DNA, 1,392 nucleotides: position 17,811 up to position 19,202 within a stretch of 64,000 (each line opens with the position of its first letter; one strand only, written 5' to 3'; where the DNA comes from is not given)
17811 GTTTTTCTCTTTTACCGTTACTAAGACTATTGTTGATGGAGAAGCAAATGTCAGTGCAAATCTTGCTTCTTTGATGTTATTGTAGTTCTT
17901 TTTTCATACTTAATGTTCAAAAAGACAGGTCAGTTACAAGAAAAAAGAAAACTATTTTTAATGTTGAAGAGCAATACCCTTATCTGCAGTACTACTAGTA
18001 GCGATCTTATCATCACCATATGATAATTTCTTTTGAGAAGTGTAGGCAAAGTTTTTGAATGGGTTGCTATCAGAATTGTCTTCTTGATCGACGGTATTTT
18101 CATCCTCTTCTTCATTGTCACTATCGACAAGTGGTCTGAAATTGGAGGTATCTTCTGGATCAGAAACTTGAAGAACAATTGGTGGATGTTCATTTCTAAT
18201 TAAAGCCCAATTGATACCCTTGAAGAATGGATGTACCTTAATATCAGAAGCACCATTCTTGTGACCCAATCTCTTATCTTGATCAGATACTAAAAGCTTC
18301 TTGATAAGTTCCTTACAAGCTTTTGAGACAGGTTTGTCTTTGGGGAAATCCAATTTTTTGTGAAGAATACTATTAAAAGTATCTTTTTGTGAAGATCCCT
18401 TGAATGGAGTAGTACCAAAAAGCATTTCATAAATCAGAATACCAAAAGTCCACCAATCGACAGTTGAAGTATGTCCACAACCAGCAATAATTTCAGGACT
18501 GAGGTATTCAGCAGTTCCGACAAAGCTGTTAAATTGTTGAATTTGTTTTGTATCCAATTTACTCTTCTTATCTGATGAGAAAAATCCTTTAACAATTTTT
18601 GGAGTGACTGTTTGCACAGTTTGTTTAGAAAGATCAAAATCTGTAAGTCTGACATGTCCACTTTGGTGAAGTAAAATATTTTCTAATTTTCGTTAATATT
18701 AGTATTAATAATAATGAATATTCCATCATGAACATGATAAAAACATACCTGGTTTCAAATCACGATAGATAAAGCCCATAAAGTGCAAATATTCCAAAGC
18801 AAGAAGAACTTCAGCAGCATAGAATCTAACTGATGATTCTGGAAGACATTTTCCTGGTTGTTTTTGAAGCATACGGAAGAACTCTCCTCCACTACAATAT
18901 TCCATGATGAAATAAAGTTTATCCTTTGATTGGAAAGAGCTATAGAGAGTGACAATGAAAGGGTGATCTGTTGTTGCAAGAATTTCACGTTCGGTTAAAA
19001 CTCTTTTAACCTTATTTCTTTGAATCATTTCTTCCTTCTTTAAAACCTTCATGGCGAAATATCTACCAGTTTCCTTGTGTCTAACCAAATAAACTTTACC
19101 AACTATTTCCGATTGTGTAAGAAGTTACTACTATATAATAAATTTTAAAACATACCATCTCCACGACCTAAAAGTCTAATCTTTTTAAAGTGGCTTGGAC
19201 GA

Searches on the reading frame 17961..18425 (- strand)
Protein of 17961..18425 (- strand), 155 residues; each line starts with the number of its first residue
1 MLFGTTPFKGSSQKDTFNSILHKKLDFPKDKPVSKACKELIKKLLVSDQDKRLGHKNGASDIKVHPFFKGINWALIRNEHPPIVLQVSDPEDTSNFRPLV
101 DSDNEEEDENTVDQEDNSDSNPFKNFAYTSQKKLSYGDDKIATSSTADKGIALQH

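Call 54: search_protein_families(library=pfam, proteins=[window:17961-18425:-], max_evalue=0.001)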
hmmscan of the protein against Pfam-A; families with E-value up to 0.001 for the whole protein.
window:17961-18425:- (155 aa): 1 family
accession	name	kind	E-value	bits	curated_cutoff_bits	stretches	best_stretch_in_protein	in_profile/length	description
PF00069.31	Pkinase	-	1.2e-06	28.6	31.7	1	1-68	190-263/263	Protein kinase domain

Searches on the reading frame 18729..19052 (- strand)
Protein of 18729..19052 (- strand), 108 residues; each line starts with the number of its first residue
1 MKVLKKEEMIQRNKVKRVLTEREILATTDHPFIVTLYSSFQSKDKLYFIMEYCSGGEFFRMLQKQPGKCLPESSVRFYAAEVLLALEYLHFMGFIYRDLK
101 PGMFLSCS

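Call 54: search_protein_families(library=pfam, proteins=[window:18729-19052:-], max_evalue=0.001)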
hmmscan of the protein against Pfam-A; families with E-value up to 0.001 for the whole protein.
window:18729-19052:- (108 aa): 2 families
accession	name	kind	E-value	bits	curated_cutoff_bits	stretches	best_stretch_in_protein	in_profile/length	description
PF00069.31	Pkinase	-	2.2e-27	96.6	31.7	1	1-102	29-127/263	Protein kinase domain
PF07714.23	PK_Tyr_Ser-Thr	-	6.6e-13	49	23.1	1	2-99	34-128/258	Protein tyrosine and serine/threonine kinase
